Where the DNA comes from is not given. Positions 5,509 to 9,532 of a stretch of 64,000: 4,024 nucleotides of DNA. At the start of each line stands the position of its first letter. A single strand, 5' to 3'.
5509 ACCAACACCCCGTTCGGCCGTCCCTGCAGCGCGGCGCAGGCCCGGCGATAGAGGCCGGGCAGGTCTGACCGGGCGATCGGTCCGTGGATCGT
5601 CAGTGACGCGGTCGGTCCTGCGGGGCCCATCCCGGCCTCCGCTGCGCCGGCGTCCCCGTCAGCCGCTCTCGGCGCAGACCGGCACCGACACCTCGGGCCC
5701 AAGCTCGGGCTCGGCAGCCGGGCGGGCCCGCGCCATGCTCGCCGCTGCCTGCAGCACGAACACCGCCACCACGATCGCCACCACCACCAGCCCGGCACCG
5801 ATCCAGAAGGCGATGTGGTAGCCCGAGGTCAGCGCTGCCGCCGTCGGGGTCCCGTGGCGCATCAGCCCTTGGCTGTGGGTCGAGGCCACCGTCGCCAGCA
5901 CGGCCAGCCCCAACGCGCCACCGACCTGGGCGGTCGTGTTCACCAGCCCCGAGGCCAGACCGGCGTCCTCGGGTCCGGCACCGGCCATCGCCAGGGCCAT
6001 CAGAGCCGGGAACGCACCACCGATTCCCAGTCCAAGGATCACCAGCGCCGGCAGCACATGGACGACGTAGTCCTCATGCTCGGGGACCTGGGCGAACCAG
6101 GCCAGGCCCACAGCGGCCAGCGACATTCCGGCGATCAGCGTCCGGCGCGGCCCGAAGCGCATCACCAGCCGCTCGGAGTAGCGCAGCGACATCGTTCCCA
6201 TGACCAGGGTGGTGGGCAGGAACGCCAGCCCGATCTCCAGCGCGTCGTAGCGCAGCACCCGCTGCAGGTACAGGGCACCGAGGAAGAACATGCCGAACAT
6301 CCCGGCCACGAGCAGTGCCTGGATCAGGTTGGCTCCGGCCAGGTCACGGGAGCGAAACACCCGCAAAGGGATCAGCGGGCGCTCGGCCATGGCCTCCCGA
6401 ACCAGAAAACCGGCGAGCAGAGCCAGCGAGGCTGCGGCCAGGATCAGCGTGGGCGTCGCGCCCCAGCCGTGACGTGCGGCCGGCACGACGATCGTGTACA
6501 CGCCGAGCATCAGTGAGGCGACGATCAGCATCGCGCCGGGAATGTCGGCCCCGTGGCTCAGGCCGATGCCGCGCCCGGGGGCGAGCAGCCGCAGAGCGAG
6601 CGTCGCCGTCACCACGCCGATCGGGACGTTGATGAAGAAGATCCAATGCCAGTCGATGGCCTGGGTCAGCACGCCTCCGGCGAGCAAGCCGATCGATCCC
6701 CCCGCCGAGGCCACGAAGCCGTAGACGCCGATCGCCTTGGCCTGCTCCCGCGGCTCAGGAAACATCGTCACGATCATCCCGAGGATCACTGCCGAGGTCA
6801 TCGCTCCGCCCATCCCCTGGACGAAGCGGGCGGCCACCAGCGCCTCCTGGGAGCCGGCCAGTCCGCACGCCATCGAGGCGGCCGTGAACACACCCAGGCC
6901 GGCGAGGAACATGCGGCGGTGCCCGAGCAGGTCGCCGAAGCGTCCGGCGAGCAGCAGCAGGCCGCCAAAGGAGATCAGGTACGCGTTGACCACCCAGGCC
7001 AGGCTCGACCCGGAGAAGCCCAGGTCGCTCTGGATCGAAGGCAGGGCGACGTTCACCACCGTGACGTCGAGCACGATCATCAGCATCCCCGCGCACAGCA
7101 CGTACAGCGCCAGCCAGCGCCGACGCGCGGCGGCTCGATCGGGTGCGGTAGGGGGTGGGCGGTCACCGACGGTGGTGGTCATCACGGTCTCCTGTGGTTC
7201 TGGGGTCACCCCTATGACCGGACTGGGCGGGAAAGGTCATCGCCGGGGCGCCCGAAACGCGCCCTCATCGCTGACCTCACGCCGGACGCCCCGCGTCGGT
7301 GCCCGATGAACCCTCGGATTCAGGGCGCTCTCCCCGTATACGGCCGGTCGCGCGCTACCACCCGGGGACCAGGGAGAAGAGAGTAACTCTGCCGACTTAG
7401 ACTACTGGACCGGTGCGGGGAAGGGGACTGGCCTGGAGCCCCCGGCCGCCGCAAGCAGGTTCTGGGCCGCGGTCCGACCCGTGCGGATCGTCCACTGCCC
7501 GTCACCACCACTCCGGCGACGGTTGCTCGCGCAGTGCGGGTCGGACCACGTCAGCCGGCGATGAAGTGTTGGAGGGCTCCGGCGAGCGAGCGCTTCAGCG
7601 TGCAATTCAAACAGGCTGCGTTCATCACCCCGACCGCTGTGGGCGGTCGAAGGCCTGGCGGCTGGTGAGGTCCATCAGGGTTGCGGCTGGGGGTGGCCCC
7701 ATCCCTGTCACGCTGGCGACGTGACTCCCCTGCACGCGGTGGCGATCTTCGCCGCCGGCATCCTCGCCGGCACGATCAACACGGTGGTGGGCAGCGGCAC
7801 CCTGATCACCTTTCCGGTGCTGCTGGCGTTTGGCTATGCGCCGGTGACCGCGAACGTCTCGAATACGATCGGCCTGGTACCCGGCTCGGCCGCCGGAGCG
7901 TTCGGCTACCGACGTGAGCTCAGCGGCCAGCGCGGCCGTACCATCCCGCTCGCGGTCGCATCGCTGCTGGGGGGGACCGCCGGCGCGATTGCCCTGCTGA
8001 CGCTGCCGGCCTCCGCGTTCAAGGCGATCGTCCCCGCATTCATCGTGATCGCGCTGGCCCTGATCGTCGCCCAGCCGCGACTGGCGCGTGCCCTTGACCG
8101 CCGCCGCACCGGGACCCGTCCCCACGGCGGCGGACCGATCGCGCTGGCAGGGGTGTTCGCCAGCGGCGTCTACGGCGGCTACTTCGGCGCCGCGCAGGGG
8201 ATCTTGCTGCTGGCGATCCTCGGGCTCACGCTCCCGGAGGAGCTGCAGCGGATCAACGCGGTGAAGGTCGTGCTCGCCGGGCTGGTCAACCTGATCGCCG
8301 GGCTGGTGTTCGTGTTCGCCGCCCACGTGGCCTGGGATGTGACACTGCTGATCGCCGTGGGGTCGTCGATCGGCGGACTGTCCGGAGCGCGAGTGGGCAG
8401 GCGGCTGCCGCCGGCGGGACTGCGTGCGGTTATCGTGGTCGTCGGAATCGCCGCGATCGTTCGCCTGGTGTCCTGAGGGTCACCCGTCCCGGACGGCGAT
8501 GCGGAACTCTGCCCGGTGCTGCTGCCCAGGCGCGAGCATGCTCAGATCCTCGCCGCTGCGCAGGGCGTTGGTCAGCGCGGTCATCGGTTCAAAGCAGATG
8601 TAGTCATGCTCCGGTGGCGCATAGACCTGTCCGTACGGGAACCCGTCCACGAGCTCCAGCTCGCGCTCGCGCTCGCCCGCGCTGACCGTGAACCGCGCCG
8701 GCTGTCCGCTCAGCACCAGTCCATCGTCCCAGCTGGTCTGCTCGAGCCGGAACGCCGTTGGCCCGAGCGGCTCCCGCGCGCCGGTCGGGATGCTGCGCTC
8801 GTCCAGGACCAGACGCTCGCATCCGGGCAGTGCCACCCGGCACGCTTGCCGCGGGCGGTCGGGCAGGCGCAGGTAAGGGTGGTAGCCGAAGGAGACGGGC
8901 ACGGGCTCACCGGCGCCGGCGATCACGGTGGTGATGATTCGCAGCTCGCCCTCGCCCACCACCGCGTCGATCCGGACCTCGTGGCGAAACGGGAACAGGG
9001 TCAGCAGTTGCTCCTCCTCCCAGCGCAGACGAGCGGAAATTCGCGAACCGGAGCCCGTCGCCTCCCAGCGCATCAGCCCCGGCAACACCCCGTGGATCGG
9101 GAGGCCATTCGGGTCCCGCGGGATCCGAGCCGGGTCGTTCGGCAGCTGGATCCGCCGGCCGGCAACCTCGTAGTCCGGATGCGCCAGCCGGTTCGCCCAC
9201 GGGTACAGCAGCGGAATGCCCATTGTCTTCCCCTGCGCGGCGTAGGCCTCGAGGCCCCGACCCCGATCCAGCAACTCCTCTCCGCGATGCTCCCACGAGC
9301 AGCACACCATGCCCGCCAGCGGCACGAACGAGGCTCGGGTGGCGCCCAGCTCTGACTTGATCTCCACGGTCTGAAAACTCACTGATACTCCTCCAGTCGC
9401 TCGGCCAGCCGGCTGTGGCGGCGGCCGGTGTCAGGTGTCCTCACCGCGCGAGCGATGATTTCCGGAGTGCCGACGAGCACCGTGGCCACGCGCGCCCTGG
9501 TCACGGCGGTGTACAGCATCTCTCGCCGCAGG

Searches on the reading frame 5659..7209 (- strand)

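Call 10: search_protein_families(library=pfam, proteins=[window:5659-7209:-], max_evalue=0.001)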
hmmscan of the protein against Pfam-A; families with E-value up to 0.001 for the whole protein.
window:5659-7209:- (516 aa): 2 families
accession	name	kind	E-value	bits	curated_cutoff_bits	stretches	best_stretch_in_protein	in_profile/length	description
PF07690.21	MFS_1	-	2.4e-53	181.7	33.4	1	38-434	1-346/347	Major Facilitator Superfamily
PF13347.12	MFS_2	-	2e-06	27.1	27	1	284-484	220-422/427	MFS/sugar transport protein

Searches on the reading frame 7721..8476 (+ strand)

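Call 10: search_protein_families(library=pfam, proteins=[window:7721-8476:+], max_evalue=0.001)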
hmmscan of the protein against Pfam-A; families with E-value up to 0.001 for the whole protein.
window:7721-8476:+ (251 aa): 1 family
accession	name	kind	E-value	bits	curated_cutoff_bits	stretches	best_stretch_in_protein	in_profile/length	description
PF01925.25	TauE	-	3.3e-38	132.1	32.6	1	9-249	1-237/237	Sulfite exporter TauE/SafE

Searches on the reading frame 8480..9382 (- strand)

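Call 10: search_protein_families(library=pfam, proteins=[window:8480-9382:-], max_evalue=0.001)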
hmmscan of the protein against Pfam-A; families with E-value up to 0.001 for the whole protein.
window:8480-9382:- (300 aa): 1 family
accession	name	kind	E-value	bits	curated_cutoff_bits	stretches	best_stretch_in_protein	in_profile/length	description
PF01263.26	Aldose_epim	-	1.1e-22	81.2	27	1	29-295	24-298/299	Aldose 1-epimerase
